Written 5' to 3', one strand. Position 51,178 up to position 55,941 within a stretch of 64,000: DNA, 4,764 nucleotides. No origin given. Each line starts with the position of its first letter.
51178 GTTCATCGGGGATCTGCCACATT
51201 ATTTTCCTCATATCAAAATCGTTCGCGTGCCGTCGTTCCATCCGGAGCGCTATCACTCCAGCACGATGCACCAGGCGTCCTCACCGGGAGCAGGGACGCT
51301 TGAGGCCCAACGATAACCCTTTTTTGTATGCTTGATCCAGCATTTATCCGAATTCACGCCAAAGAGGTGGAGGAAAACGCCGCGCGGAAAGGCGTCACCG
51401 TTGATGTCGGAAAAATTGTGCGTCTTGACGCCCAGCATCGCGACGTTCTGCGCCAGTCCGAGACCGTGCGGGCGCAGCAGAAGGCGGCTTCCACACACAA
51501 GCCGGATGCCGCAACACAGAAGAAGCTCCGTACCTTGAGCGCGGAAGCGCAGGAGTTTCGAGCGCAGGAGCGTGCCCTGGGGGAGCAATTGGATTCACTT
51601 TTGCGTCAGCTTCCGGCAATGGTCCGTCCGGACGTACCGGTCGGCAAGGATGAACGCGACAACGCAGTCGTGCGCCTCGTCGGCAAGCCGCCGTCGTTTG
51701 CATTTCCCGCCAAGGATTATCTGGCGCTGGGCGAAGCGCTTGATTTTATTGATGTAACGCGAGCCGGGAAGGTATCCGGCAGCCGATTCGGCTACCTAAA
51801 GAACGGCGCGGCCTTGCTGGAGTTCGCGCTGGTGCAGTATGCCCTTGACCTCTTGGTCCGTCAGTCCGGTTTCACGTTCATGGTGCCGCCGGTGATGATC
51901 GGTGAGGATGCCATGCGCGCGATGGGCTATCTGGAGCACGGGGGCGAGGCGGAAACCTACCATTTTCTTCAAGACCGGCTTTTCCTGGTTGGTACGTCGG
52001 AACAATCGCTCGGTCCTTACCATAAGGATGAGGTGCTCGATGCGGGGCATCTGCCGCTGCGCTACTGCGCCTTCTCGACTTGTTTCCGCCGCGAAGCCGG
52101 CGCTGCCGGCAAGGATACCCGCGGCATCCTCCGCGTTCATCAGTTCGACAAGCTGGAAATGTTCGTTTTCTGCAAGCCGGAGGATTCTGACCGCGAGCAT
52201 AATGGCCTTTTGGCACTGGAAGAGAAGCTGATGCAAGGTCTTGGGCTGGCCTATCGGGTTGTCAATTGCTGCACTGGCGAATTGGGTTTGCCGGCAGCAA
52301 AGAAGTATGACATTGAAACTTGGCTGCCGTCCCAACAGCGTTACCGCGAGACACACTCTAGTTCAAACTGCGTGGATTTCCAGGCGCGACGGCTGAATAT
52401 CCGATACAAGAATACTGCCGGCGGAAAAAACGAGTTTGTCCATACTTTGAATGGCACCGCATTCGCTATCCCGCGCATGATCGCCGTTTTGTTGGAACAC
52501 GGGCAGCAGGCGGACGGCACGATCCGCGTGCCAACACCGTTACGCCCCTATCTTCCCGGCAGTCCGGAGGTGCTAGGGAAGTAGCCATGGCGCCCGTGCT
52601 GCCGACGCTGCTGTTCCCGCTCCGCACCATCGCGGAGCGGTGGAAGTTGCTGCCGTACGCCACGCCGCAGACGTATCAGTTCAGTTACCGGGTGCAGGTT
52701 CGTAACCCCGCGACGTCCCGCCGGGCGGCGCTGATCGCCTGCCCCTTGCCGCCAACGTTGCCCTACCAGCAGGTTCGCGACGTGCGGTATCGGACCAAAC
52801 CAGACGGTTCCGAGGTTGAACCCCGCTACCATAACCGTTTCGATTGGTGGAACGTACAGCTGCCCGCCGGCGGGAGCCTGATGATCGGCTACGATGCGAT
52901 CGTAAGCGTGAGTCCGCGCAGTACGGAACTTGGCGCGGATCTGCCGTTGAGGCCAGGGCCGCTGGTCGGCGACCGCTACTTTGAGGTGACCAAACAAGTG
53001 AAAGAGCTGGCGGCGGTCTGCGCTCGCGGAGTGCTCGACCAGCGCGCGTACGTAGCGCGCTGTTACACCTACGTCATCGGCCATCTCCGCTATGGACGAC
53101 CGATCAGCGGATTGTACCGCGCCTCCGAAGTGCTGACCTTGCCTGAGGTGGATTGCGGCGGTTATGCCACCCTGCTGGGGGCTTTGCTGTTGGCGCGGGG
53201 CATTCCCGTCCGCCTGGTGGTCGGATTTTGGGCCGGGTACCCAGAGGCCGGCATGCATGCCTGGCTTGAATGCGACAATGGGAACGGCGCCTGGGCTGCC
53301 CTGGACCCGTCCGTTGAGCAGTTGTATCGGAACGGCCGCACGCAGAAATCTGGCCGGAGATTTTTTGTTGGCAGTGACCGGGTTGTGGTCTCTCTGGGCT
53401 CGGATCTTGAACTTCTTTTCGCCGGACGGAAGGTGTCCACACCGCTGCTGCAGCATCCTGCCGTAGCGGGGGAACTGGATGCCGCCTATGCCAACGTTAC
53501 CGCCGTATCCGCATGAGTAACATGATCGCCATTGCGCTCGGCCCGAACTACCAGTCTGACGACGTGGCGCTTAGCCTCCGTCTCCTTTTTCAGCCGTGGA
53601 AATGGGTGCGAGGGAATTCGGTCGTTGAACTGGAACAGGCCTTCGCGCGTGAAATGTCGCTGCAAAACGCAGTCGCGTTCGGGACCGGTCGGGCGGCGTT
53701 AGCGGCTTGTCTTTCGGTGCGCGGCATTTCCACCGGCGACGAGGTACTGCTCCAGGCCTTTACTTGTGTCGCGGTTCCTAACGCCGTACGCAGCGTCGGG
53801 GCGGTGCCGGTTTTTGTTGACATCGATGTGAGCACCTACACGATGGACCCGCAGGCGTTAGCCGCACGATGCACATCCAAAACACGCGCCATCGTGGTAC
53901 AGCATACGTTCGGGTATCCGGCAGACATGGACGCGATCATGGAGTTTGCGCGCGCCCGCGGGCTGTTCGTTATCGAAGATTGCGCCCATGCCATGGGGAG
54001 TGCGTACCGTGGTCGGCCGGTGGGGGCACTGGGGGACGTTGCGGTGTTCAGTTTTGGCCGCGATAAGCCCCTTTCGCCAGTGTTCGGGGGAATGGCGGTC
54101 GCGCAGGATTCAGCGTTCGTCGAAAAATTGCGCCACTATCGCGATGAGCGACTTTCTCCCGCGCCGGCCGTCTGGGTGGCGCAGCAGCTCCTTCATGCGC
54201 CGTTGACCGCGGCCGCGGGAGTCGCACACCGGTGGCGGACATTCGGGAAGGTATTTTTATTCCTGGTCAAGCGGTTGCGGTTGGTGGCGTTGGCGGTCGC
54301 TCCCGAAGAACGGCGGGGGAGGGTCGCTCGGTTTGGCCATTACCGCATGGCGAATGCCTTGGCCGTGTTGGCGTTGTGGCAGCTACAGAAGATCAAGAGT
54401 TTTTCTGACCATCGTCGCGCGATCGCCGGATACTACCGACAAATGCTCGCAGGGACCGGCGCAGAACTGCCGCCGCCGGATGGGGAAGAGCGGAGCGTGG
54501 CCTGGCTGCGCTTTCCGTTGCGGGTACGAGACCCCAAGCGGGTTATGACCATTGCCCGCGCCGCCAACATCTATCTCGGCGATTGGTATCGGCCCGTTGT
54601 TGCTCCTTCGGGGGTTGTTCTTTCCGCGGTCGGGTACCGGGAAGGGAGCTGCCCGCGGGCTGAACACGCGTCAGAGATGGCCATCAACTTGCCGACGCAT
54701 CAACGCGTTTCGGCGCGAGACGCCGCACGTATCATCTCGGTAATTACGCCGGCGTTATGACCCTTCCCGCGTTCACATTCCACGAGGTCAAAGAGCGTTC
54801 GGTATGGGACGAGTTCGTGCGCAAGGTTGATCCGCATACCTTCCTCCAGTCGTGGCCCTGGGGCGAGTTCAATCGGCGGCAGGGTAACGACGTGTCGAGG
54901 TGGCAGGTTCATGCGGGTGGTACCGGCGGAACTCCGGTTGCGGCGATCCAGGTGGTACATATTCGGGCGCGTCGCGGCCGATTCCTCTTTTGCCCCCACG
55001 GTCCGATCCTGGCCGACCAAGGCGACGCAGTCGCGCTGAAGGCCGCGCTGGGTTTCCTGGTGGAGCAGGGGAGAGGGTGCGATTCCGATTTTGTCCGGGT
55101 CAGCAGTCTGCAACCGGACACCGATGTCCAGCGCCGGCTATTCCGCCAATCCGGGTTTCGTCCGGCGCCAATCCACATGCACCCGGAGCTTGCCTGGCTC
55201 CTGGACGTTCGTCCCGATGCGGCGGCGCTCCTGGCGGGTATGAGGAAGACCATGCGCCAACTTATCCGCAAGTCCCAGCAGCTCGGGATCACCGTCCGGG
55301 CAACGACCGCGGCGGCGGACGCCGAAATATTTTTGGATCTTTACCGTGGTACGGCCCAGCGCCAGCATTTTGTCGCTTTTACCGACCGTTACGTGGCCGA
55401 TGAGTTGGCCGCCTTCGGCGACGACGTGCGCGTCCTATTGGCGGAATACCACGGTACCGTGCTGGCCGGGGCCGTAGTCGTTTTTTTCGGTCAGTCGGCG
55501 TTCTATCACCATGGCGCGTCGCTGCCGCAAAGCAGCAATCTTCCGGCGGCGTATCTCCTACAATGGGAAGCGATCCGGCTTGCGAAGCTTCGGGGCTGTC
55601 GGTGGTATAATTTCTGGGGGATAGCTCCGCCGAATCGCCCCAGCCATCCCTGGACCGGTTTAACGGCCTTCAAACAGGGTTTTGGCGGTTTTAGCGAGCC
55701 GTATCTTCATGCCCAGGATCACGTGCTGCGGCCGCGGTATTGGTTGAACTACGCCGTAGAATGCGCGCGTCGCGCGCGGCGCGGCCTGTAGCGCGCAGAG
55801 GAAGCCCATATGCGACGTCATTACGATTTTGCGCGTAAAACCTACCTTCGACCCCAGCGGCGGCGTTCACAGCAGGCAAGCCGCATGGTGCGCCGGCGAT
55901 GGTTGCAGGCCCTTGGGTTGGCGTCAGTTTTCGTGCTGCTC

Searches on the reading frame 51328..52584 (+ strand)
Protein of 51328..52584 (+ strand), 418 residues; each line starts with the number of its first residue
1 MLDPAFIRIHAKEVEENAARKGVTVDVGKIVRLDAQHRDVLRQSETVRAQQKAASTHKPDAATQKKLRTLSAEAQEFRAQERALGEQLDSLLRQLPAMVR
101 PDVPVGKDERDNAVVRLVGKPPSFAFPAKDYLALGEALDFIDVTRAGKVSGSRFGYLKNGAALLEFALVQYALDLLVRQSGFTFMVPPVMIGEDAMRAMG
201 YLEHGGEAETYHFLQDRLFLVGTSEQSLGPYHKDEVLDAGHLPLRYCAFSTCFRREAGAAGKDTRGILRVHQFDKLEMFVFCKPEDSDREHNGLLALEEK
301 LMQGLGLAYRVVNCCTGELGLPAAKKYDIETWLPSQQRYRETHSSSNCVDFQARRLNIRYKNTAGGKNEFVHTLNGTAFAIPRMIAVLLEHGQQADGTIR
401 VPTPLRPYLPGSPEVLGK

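Call 61: search_protein_families(library=pfam, proteins=[window:51328-52584:+], max_evalue=0.00001)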
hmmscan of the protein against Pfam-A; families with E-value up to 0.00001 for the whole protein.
window:51328-52584:+ (418 aa): 2 families
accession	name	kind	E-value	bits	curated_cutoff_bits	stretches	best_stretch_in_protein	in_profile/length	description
PF00587.30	tRNA-synt_2b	-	1.7e-38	132.9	29.3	1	215-391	8-178/179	tRNA synthetase class II core domain (G, H, P, S and T)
PF02403.27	Seryl_tRNA_N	-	9e-11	42.4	28.2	1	1-98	1-107/108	Seryl-tRNA synthetase N-terminal domain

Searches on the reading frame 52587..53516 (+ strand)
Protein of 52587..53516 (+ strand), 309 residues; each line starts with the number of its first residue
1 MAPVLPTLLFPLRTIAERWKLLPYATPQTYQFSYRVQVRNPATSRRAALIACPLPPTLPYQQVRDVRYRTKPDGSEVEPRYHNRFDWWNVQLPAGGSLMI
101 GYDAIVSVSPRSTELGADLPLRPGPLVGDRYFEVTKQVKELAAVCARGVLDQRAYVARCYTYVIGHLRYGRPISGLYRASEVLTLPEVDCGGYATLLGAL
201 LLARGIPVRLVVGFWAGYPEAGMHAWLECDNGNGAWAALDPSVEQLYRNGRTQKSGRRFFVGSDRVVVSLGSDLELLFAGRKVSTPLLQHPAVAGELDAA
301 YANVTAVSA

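Call 61: search_protein_families(library=pfam, proteins=[window:52587-53516:+], max_evalue=0.00001)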
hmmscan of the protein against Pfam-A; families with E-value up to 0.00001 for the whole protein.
window:52587-53516:+ (309 aa): 1 family
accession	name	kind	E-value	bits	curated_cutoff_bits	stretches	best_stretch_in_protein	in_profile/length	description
PF01841.26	Transglut_core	-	5e-14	52.9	23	1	141-241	3-108/108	Transglutaminase-like superfamily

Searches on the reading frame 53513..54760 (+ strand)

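Call 61: search_protein_families(library=pfam, proteins=[window:53513-54760:+], max_evalue=0.00001)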
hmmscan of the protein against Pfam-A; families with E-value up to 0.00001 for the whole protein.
window:53513-54760:+ (415 aa): 1 family
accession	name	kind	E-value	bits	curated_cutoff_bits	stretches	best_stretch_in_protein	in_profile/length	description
PF01041.23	DegT_DnrJ_EryC1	-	7.3e-72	243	19.8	2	30-211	19-200/360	DegT/DnrJ/EryC1/StrS aminotransferase family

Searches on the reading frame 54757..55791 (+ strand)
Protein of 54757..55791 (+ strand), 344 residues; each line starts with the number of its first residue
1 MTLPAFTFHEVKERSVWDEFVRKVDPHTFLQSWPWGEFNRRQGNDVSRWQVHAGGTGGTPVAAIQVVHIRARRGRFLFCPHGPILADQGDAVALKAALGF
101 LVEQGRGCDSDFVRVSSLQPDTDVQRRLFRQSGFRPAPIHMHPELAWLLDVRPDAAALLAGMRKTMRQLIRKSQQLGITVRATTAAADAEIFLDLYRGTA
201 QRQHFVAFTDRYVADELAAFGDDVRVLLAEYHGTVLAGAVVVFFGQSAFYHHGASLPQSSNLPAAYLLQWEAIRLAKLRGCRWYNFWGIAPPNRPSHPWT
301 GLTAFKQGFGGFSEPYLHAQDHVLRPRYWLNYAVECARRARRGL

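Call 61: search_protein_families(library=pfam, proteins=[window:54757-55791:+], max_evalue=0.00001)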
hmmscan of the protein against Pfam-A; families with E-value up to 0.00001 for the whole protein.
window:54757-55791:+ (344 aa): 2 families
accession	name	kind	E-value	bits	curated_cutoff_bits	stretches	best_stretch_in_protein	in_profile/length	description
PF02388.22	FemAB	-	7.7e-30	104.5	24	2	234-315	306-384/406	FemAB family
PF13480.13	Acetyltransf_6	-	1.8e-15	57.8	22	1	162-288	3-136/143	Acetyltransferase (GNAT) domain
